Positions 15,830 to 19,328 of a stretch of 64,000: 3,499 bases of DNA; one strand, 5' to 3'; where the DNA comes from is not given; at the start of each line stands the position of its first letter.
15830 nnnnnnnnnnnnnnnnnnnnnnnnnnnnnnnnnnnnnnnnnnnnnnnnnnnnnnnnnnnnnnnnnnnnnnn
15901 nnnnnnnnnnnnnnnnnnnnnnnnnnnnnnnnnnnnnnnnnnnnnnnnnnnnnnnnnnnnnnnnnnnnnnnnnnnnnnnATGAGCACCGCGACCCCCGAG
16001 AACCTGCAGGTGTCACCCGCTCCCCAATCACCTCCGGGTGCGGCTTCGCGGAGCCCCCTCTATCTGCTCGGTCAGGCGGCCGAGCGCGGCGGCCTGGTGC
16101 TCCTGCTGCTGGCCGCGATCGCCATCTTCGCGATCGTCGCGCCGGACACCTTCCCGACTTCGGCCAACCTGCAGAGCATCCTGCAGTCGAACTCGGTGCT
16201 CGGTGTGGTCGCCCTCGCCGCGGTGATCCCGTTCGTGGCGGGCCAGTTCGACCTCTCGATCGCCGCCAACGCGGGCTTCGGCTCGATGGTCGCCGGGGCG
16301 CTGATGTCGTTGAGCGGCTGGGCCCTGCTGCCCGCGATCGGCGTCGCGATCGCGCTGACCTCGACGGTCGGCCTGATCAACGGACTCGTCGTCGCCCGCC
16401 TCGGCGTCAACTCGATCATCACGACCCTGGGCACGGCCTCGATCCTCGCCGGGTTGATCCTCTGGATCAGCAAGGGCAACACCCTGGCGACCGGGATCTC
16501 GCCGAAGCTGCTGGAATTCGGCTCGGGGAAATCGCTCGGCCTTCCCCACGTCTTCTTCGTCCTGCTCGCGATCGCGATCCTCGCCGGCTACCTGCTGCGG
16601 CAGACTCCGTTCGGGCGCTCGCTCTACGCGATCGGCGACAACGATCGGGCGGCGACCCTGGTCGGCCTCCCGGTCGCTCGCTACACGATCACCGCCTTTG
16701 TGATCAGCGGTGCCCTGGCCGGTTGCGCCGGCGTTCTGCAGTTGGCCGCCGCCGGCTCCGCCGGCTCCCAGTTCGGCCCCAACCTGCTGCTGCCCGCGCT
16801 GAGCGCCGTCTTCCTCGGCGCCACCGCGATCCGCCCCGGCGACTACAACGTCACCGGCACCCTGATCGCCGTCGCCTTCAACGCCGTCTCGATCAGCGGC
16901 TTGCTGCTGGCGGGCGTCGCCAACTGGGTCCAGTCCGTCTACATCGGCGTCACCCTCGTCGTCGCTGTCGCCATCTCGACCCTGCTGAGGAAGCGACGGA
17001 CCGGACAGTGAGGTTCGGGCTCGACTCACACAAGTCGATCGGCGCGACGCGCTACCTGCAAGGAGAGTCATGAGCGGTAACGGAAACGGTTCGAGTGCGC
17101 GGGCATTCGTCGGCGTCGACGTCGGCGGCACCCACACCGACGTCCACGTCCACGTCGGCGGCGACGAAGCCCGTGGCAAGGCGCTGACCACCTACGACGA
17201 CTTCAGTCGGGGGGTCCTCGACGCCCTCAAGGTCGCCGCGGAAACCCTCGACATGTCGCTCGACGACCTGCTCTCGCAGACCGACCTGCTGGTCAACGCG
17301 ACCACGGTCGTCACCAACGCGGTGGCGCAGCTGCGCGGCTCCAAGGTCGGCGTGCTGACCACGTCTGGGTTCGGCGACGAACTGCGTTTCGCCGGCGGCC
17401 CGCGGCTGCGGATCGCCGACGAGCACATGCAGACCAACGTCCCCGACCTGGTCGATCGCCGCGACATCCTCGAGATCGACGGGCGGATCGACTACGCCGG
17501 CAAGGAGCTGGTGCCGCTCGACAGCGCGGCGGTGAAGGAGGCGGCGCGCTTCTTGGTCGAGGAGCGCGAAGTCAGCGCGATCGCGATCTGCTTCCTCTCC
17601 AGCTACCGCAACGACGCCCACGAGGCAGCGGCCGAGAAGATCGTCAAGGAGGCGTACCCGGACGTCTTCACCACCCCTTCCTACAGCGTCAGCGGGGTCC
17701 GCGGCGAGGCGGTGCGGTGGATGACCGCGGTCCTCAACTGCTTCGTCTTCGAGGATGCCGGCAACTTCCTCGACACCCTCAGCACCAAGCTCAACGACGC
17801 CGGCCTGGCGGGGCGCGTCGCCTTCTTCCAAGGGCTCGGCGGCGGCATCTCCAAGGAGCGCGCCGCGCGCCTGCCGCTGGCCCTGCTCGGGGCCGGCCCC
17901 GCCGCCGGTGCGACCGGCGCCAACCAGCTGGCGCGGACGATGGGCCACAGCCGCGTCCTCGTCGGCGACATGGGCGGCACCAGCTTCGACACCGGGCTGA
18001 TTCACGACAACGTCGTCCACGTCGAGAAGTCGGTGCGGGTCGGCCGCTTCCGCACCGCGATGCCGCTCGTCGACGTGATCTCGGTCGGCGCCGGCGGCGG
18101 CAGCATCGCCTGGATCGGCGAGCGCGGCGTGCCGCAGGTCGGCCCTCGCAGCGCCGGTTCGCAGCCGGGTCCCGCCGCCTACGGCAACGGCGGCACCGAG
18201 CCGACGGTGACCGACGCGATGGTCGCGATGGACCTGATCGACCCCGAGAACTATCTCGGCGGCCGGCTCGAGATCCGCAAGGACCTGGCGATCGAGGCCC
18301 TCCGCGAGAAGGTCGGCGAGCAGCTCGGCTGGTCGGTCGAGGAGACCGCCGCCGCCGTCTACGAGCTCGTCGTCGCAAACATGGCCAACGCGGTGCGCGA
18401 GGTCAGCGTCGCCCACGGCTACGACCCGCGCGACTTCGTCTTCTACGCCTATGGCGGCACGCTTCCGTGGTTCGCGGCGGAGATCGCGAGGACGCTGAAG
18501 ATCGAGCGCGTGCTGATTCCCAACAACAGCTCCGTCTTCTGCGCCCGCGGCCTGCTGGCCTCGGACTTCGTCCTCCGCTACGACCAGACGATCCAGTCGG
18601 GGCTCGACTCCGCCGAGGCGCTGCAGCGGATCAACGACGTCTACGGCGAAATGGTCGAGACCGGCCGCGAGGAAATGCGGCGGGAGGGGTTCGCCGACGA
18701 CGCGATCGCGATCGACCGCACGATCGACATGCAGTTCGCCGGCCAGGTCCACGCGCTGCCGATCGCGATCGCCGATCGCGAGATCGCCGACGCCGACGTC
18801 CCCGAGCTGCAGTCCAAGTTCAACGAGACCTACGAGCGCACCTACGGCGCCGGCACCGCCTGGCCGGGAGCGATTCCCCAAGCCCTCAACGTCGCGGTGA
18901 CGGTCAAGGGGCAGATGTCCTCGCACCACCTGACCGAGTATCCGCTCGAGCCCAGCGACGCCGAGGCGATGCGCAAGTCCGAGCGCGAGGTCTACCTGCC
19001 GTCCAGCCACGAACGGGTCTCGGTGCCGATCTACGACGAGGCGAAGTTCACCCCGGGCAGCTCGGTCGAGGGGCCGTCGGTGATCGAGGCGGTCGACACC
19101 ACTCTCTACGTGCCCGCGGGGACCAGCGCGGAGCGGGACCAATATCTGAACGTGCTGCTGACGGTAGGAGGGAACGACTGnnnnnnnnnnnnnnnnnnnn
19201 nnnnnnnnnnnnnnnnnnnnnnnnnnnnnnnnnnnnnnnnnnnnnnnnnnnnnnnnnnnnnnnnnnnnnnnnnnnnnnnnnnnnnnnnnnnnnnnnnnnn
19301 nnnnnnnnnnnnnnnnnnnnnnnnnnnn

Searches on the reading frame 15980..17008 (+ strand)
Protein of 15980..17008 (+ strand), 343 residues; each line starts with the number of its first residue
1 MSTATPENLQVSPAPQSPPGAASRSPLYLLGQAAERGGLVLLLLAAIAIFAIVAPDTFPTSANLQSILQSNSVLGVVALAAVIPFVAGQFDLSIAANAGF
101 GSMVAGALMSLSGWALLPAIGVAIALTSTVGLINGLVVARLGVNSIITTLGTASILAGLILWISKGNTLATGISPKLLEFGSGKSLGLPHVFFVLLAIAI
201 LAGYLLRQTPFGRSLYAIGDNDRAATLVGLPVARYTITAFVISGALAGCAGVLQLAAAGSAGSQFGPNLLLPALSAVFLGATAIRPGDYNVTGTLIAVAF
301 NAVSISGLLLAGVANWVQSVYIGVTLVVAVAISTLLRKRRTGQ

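Call 14: search_protein_families(library=pfam, proteins=[window:15980-17008:+], max_evalue=0.001)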
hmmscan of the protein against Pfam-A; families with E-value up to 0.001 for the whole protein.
window:15980-17008:+ (343 aa): 1 family
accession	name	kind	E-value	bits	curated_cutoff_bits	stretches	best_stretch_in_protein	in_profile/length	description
PF02653.21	BPD_transp_2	-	6.2e-36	124.3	26.8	1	65-329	3-268/269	Branched-chain amino acid transport system / permease component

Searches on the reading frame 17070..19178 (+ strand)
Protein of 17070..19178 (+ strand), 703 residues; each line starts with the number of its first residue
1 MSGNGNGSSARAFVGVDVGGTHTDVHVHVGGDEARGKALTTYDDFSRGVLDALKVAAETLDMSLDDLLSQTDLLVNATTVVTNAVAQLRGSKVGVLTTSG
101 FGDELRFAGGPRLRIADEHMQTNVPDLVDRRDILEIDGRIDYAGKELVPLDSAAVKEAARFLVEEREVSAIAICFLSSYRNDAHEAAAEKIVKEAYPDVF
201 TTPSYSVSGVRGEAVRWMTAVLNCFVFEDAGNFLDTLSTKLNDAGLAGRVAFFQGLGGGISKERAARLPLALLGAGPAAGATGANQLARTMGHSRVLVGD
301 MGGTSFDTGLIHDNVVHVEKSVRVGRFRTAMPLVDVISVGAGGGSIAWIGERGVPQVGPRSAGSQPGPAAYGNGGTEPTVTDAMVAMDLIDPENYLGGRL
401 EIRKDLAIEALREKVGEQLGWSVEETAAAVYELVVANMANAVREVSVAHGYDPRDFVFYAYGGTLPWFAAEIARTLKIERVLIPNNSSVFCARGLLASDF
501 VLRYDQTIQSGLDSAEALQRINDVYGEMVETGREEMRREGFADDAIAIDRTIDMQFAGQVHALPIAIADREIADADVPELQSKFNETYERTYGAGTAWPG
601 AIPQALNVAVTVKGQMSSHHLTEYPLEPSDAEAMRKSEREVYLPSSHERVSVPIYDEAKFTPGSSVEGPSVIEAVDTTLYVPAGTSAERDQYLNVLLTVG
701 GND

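Call 10: search_protein_families(library=pfam, proteins=[window:17070-19178:+], max_evalue=1)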
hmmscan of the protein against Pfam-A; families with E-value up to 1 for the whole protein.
window:17070-19178:+ (703 aa): 3 families
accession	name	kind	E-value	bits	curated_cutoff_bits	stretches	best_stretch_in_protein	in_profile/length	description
PF01968.24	Hydantoinase_A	-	1.1e-74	251.7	22.9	1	216-501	1-288/291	Hydantoinase/oxoprolinase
PF05378.19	Hydant_A_N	-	1.2e-34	120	25.2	1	14-194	2-174/176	Hydantoinase/oxoprolinase N-terminal region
PF19278.4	Hydant_A_C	-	3e-22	79.4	21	1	514-692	7-185/193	Hydantoinase/oxoprolinase C-terminal domain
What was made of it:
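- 17070..19181 (+): hyuA2: ATP-binding subunit (703 aa). Pfam (call 10).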

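Call 11: search_protein_families(library=ncbifam, proteins=[window:17070-19178:+], max_evalue=1)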
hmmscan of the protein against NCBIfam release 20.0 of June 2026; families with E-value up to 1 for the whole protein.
window:17070-19178:+ (703 aa): 3 families
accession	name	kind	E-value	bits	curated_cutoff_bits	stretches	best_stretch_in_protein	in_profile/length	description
NF050156.1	CapLactmsAlpCapA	equivalog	1.2e-144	483.2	1000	1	14-691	3-679/689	caprolactamase subunit alpha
NF042975.2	AcphenoCarb_ApcC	equivalog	3.1e-102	343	1500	1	14-692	11-704/733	acetophenone carboxylase subunit gamma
NF042960.1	AcphenoCarb_ApcA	equivalog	3.4e-58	197.4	1250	1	14-697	4-655/658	acetophenone carboxylase subunit alpha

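Call 82: search_solved_structures(query=window:17070-19178:+, max_evalue=0.001)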
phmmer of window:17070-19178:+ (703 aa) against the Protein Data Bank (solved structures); distinct sequences matched with E-value up to 0.001: 6.
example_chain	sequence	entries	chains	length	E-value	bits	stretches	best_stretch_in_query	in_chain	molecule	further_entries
6yra_A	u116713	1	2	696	1.2e-98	334.6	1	13-698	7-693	5-oxoprolinase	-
5l9w_B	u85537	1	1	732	6.4e-97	328.9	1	13-685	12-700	Acetophenone carboxylase gamma subunit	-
7hk5_A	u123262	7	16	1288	5.4e-90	306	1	14-696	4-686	N-methylhydantoinase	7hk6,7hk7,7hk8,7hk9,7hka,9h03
5m45_B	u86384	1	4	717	9.8e-72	245.7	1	13-686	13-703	Acetone carboxylase beta subunit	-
5svb_B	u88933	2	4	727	1.6e-71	245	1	13-686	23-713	Acetone carboxylase beta subunit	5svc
5l9w_b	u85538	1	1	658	4e-44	154.4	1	14-694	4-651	Acetophenone carboxylase alpha subunit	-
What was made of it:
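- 17070..19181 (+): PDB sequence matches: CapA 335 bits, Apc alpha 329, NMHase 306, Acx beta 246 (call 82).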
